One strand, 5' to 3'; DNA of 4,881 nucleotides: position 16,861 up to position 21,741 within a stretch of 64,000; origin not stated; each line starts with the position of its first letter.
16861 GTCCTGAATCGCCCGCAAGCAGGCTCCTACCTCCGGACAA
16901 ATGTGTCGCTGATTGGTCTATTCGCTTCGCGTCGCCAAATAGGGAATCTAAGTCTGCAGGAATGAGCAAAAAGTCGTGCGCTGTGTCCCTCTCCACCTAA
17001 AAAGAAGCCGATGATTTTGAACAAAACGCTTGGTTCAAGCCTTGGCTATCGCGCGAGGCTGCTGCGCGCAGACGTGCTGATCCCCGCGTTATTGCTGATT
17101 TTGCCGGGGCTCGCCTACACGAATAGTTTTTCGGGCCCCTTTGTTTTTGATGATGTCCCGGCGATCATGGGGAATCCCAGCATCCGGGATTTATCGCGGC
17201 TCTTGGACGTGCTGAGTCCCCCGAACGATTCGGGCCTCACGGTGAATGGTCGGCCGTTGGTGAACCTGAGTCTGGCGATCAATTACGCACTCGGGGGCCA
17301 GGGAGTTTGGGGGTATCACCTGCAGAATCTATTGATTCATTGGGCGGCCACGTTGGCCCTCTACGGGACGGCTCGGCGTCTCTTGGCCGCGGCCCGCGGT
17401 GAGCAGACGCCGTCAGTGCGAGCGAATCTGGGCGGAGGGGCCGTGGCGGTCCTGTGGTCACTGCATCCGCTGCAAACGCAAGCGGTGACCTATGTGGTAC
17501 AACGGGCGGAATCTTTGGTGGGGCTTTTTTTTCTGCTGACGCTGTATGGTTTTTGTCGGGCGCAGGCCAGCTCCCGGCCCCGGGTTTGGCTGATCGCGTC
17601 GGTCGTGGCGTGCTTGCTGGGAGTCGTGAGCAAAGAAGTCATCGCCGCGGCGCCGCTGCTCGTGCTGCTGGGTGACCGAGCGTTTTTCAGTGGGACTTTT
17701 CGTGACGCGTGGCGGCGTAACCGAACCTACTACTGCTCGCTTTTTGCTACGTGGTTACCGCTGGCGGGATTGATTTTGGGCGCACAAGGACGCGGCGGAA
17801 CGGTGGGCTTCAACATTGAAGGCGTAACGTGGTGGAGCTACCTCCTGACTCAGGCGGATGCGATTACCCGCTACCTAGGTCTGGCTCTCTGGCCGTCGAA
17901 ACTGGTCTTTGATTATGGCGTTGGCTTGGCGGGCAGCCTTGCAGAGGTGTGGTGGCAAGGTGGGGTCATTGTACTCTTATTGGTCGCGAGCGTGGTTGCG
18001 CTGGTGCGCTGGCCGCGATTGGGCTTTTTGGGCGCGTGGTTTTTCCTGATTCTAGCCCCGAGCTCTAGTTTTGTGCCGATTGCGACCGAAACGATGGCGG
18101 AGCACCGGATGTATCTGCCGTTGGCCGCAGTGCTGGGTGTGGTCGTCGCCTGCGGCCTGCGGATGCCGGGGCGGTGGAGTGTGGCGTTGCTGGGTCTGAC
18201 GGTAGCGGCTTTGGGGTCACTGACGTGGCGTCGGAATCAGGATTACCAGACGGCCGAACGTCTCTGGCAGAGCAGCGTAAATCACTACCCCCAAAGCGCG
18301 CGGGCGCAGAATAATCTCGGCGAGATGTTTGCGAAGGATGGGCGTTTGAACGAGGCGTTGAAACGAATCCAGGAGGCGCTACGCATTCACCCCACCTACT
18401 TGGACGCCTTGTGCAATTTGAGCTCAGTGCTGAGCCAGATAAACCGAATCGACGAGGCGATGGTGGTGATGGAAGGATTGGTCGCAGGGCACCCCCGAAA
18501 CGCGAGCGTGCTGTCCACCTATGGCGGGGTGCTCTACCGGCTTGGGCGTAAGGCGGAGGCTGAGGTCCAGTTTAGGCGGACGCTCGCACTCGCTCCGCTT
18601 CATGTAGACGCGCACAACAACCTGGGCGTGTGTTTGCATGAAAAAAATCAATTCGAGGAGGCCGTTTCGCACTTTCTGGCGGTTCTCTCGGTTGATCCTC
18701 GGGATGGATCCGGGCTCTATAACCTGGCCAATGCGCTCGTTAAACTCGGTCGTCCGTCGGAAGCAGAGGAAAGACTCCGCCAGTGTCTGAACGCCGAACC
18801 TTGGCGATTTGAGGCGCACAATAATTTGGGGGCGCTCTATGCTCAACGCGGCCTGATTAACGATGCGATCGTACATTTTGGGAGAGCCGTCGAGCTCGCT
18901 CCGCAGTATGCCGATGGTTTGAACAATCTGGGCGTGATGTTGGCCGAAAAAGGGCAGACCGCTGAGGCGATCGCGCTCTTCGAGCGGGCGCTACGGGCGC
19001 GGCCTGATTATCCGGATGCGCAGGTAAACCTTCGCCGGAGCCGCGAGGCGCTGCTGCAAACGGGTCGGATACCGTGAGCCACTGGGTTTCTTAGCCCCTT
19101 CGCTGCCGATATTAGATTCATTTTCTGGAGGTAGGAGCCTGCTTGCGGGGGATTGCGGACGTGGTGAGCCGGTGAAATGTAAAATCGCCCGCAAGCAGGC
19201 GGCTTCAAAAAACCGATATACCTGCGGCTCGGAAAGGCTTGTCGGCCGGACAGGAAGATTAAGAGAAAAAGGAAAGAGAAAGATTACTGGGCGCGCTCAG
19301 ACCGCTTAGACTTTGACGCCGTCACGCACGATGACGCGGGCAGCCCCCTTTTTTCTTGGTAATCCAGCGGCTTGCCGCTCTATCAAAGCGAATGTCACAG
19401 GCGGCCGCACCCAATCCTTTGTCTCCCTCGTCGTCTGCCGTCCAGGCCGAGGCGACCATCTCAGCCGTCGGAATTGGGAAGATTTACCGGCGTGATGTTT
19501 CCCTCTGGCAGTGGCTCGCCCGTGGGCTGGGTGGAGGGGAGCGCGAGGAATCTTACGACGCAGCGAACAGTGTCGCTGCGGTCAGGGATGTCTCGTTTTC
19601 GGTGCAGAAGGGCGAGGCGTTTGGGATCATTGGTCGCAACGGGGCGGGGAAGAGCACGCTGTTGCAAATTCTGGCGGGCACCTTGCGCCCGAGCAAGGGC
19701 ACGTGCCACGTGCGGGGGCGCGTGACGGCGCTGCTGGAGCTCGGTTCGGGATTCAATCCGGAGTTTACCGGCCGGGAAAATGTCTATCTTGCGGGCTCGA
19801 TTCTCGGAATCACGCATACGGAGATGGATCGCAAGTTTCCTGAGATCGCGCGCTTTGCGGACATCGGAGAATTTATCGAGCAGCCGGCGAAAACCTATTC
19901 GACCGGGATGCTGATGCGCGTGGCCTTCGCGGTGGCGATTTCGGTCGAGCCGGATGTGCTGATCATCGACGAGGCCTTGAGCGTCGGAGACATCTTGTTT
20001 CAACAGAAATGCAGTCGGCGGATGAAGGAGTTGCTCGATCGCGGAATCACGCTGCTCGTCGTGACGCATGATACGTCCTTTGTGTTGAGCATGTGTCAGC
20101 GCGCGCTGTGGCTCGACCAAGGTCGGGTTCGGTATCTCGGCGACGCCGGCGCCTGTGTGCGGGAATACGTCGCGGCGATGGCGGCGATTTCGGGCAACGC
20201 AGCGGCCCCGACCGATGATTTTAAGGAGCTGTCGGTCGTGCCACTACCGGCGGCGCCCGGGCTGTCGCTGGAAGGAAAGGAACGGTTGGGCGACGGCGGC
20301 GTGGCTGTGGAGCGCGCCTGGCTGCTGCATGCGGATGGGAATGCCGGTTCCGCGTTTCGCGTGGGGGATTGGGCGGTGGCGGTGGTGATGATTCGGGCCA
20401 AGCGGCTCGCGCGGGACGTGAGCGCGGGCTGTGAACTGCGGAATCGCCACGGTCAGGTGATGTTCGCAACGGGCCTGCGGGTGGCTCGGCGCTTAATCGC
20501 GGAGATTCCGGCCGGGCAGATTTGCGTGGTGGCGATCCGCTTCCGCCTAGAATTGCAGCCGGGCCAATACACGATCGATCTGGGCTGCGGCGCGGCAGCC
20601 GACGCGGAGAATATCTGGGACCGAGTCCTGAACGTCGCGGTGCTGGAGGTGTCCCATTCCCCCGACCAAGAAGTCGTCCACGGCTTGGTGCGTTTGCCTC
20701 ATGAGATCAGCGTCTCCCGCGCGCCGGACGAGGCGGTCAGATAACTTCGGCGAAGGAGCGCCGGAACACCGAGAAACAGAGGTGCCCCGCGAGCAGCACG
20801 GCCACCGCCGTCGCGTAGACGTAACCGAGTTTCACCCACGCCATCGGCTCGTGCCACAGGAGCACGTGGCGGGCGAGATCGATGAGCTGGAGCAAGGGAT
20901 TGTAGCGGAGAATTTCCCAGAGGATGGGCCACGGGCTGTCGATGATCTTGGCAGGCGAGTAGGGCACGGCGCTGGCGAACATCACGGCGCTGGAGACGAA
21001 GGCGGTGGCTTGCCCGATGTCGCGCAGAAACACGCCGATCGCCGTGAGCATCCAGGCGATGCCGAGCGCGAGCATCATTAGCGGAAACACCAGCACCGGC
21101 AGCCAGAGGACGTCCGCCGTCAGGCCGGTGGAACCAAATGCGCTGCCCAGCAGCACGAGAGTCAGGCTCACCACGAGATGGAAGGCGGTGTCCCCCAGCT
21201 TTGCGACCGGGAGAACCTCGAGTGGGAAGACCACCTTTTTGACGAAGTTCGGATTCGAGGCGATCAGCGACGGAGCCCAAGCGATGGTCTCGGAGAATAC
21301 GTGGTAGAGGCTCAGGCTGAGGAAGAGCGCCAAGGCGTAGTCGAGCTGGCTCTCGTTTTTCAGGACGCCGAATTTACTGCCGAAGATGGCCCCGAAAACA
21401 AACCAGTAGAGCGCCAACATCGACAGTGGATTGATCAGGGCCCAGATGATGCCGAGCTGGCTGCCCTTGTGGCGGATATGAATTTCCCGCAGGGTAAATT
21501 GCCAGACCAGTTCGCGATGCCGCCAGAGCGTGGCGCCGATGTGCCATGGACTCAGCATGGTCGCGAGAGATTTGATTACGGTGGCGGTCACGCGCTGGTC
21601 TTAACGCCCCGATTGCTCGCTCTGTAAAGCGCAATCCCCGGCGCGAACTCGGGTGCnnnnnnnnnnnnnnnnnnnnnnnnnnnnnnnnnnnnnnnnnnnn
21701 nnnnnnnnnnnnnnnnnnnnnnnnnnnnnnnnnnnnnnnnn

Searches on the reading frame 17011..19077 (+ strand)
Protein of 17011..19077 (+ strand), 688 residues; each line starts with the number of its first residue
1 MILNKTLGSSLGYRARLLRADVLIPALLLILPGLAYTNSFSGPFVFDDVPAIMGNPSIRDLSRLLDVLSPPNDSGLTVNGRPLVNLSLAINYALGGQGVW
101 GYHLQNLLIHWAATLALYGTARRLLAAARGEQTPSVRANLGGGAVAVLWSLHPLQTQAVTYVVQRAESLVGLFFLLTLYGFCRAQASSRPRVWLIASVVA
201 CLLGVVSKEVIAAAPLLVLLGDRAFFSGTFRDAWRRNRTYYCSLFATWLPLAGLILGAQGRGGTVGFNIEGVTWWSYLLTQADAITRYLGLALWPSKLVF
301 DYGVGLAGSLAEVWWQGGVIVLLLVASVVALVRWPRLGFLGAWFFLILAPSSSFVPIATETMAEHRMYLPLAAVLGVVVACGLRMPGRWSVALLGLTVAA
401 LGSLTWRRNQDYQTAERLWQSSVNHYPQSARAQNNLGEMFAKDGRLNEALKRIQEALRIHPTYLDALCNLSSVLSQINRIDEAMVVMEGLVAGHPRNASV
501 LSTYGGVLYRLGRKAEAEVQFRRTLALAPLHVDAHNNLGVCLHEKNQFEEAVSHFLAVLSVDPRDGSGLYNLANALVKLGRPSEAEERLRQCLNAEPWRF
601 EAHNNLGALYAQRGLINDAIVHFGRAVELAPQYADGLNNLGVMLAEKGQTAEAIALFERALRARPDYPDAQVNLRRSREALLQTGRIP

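Call 3: search_protein_families(library=pfam, proteins=[window:17011-19077:+], max_evalue=0.01)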
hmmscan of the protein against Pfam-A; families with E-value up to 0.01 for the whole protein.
window:17011-19077:+ (688 aa): 25 families
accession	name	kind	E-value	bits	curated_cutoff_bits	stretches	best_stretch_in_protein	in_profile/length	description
PF07719.23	TPR_2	-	1.3e-39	131.5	27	5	634-667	1-34/34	Tetratricopeptide repeat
PF00515.34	TPR_1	-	6.9e-37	124.2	27.8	4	601-633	2-34/34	Tetratricopeptide repeat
PF13431.12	TPR_17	-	1.8e-33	112.4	24.4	3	623-655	2-34/34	Tetratricopeptide repeat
PF13424.12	TPR_12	-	6.8e-30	103.5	30.1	5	600-665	3-76/77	Tetratricopeptide repeat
PF13414.12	TPR_11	-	4.7e-28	97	26.8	4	607-648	1-42/42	TPR repeat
PF14559.12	TPR_19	-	7.8e-28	97.1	25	7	543-595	2-54/68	Tetratricopeptide repeat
PF13432.12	TPR_16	-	1.1e-27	96.5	32.7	4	508-559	7-58/65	Tetratricopeptide repeat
PF13181.12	TPR_8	-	1.1e-26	91.1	25.7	2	635-667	2-34/34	Tetratricopeptide repeat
PF13374.12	TPR_10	-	5.2e-23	80.7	27.5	2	637-664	5-32/42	Tetratricopeptide repeat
PF13428.12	TPR_14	-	5.5e-23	79.5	23.5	2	569-608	4-43/44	Tetratricopeptide repeat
PF13176.12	TPR_7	-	6.3e-19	66.8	27.9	1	637-669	2-34/36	Tetratricopeptide repeat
PF13174.12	TPR_6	-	1.3e-12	47.9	26.3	0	640-666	6-32/33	Tetratricopeptide repeat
PF13371.12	TPR_9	-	7.1e-12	45.6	35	0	607-671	2-66/73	Tetratricopeptide repeat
PF23914.1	TPR_CcmH_CycH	-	2.4e-10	40.9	42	1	425-529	45-152/158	Cytochrome c-type biogenesis protein H TPR domain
PF20308.4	TPR-S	-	2.8e-09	37.9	27.6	1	547-667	1-92/102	Tetratricopeptide Repeats-Sensor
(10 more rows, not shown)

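Call 34: search_protein_families(library=ncbifam, proteins=[window:17011-19077:+], max_evalue=0.01)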
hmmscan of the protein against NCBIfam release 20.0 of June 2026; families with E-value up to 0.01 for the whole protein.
window:17011-19077:+ (688 aa): 32 families (the best 25 are shown)
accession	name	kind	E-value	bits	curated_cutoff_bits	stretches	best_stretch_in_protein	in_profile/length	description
TIGR02917.1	PEP_TPR_lipo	equivalog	7.5e-32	110.1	312.2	1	405-686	610-886/899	XrtA/PEP-CTERM system TPR-repeat protein PrsT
TIGR02521.1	type_IV_pilW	equivalog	7e-29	101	154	3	560-675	59-176/234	type IV pilus biogenesis/stability protein PilW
NF040959.1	MamA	equivalog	1.3e-26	93.4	200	2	411-558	52-199/204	magnetosome protein MamA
NF033762.1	social_mot_Tgl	equivalog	1.9e-25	89.6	225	2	513-671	46-207/252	social motility TPR repeat lipoprotein Tgl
NF033920.0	C39_PA2778_fam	equivalog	3.3e-20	72.6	150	4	573-664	163-254/255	PA2778 family cysteine peptidase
NF008391.2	PRK11189.1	equivalog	1.5e-18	67.3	250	2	506-596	72-163/297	lipoprotein NlpI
NF033758.1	gliding_GltE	equivalog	3e-18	66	225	2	506-675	94-263/411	adventurous gliding motility TPR repeat lipoprotein GltE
TIGR02795.1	tol_pal_ybgF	equivalog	3.2e-16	60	90.1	2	408-499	14-111/119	tol-pal system protein YbgF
TIGR02552.1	LcrH_SycD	equivalog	1.6e-15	57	104.8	1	508-593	28-113/136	SycD/LcrH family type III secretion system chaperone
TIGR03939.1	PGA_TPR_OMP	equivalog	2.2e-12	46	366.65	2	480-669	35-219/800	poly-beta-1,6 N-acetyl-D-glucosamine export porin PgaA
NF047558.1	TPR_END_plus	domain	3.9e-12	45.9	32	0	602-635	1-34/56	TPR end-of-group domain-containing protein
NF052415.1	T3SS_chap_SctY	equivalog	4.4e-12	46.5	70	1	544-595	18-69/106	type III secretion apparatus assembly chaperone SctY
NF047371.1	FlcA_CTERM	equivalog_domain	4.4e-11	42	300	1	493-661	433-590/646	periplasmic flagellar collar protein FlcA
NF047507.1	TPR_BatC_Lepto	exception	1.1e-09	38.1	175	0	425-470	91-136/214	TPR repeat-containing protein BatC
TIGR00540.1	TPR_hemY_coli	hypoth_equivalog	3.2e-09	36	142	1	577-658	303-383/385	heme biosynthesis-associated TPR protein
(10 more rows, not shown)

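Call 93: search_solved_structures(query=window:17011-19077:+, max_evalue=0.01)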
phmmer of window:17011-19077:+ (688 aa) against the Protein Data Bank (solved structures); distinct sequences matched with E-value up to 0.01: 135 (the best 60 are shown).
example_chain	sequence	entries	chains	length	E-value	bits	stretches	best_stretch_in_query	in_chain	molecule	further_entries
9qhb_A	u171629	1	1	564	5.8e-71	242.9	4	508-674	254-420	Engineered tetratricopeptide repeat protein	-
7ntf_A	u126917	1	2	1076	4.1e-54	187.3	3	425-676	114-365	Isoform 1 of UDP-N-acetylglucosamine--peptide N-acetylglucosaminyltransferase 110 kDa subu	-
7yeh_B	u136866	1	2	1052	4.8e-54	187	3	423-676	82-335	UDP-N-acetylglucosamine--peptide N-acetylglucosaminyltransferase 110 kDa subunit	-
7yea_A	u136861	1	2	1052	5.6e-47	163.7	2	423-676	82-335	UDP-N-acetylglucosamine--peptide N-acetylglucosaminyltransferase 110 kDa subunit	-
1w3b_A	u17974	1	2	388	3.7e-45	157.7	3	422-676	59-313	UDP-N-ACETYLGLUCOSAMINE--PEPTIDE N-ACETYLGLUCOSAMINYLTRANSFERASE 110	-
6eou_A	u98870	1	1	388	7.6e-45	156.6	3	424-676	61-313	UDP-N-acetylglucosamine--peptide N-acetylglucosaminyltransferase 110 kDa subunit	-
8bu0_A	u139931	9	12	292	7.2e-41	143.5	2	505-678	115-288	Consensus tetratricopeptide repeat protein | Crystal structure of an 8-repeat consensus TPR superhelix with Zinc. | Monomer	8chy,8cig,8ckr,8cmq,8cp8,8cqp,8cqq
9qhc_A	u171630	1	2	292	2.3e-37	131.9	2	508-678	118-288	Engineered tetratricopeptide repeat protein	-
8dtf_A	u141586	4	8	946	3.2e-25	91.8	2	435-673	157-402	Probable UDP-N-acetylglucosamine--peptide N-acetylglucosaminyltransferase SPINDLY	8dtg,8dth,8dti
7y4i_A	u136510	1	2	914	7e-25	90.6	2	435-670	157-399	Probable UDP-N-acetylglucosamine--peptide N-acetylglucosaminyltransferase SPINDLY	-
7obi_A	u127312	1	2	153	1.5e-19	73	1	533-675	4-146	CTPR-rv4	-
8ch0_A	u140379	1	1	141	1.7e-18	69.6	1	533-665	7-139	Consensus tetratricopeptide repeat protein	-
2fo7_A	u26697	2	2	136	2.2e-18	69.2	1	534-665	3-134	SYNTHETIC CONSENSUS TPR PROTEIN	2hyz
8cm9_A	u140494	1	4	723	6.1e-18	67.7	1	526-676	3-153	UDP-N-acetylglucosamine--peptide N-acetylglucosaminyltransferase 110 kDa subunit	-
6tka_AAA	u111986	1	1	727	2.1e-17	66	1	528-676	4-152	UDP-N-acetylglucosamine--peptide N-acetylglucosaminyltransferase 110 kDa subunit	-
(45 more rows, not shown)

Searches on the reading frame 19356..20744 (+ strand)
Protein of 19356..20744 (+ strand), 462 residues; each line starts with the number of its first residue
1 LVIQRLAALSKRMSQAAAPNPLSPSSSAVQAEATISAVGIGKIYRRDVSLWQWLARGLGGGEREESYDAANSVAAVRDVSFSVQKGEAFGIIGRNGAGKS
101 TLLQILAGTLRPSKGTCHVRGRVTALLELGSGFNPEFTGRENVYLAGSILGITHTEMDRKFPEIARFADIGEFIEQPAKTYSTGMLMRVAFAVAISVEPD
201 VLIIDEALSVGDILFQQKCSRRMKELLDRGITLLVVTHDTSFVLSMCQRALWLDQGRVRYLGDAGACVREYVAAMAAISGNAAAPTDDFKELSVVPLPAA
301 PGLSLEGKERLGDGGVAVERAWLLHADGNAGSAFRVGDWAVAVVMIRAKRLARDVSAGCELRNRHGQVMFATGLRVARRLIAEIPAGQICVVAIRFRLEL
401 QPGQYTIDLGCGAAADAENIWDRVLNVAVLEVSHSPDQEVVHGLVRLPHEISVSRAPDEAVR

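Call 3: search_protein_families(library=pfam, proteins=[window:19356-20744:+], max_evalue=0.01)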
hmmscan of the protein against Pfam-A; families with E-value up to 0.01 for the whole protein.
window:19356-20744:+ (462 aa): 6 families
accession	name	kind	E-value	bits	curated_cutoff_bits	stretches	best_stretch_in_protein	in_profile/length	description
PF00005.33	ABC_tran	-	2.1e-23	83.9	25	1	77-208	2-136/137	ABC transporter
PF14524.12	Wzt_C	-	1e-19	71.4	30.4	1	309-447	3-143/143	Wzt C-terminal domain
PF13304.12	AAA_21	-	0.00011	22.8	27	1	90-107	3-20/304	AAA domain, putative AbiEii toxin, Type IV TA system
PF13555.12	AAA_29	-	0.0015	18.7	27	1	81-107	17-43/61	P-loop containing region of AAA domain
PF13476.12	AAA_23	-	0.0044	18.1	27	1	87-107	20-40/201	AAA domain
PF13401.12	AAA_22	-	0.0056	17.4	27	0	91-247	10-123/130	AAA domain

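Call 59: search_protein_families(library=ncbifam, proteins=[window:19356-20744:+], max_evalue=1e-10)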
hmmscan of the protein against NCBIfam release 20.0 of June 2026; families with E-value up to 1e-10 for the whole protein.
window:19356-20744:+ (462 aa): 147 families (the best 25 are shown)
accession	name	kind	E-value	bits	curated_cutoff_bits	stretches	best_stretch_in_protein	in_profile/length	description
NF010065.0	PRK13545.1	equivalog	1e-61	209.3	538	1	75-275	39-238/549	teichoic acids export protein ATP-binding subunit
NF050108.1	galactan_ABC_ATP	equivalog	1.1e-57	195.1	400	1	60-272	29-241/244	galactan export ABC transporter ATP-binding subunit Wzt/RfbE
NF010066.0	PRK13546.1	equivalog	1.7e-46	158.7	320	1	71-290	35-253/264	teichoic acids export ABC transporter ATP-binding subunit TagH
TIGR01188.1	drrA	subfamily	1.2e-31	110.2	312.45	1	72-259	5-203/302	daunorubicin resistance ABC transporter, ATP-binding protein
TIGR02769.1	nickel_nikE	equivalog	4.4e-26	91.9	332.55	1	173-258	143-229/265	nickel import ATP-binding protein NikE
NF007739.0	PRK10419.1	subfamily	5.1e-26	91.8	354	1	173-258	144-230/268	nickel ABC transporter ATP-binding protein NikE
NF040933.2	ABC_arch_GlcV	equivalog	6.2e-26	91.1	450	1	135-265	96-227/357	glucose ABC transporter ATP-binding protein GlcV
TIGR04521.1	ECF_ATPase_2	equivalog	6.6e-26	91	330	2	71-123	16-68/279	energy-coupling factor transporter ATPase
TIGR01166.1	cbiO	subfamily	2.6e-25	89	211.8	1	72-123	4-55/190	cobalt ABC transporter, ATP-binding protein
TIGR04520.1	ECF_ATPase_1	equivalog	3.9e-25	88.8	315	2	150-264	106-220/269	energy-coupling factor transporter ATPase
NF010060.0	PRK13537.1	equivalog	7.7e-25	87.4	521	1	74-258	29-224/314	nodulation factor ABC transporter ATP-binding protein NodI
TIGR01288.1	nodI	equivalog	1.1e-24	87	424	1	75-273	19-228/303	nodulation factor ABC transporter ATP-binding protein NodI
TIGR02673.1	FtsE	equivalog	3.8e-24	85.5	264.85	1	138-257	95-214/214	cell division ATP-binding protein FtsE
NF010156.0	PRK13635.1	equivalog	1.6e-23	83.2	392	1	71-122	18-69/279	energy-coupling factor ABC transporter ATP-binding protein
NF010068.0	PRK13548.1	equivalog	2.1e-23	82.8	261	1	74-267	19-230/261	heme ABC transporter ATP-binding protein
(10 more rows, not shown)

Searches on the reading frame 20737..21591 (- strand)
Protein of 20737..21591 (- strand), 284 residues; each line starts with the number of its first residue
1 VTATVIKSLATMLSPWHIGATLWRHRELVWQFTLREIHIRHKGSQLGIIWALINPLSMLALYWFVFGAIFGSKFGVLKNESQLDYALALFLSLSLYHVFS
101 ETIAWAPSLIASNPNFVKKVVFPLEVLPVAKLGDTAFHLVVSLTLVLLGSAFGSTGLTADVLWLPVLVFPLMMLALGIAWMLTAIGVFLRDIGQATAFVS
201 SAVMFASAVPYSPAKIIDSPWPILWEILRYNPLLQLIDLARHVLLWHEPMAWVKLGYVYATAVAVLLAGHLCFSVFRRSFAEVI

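Call 6: search_protein_families(library=pfam, proteins=[window:20737-21591:-], max_evalue=0.0001)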
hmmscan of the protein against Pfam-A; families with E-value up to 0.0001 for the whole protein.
window:20737-21591:- (284 aa): 1 family
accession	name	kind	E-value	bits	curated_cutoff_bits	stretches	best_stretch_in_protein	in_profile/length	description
PF01061.29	ABC2_membrane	-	3.2e-15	56.7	26.9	1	29-244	3-210/211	ABC-2 type transporter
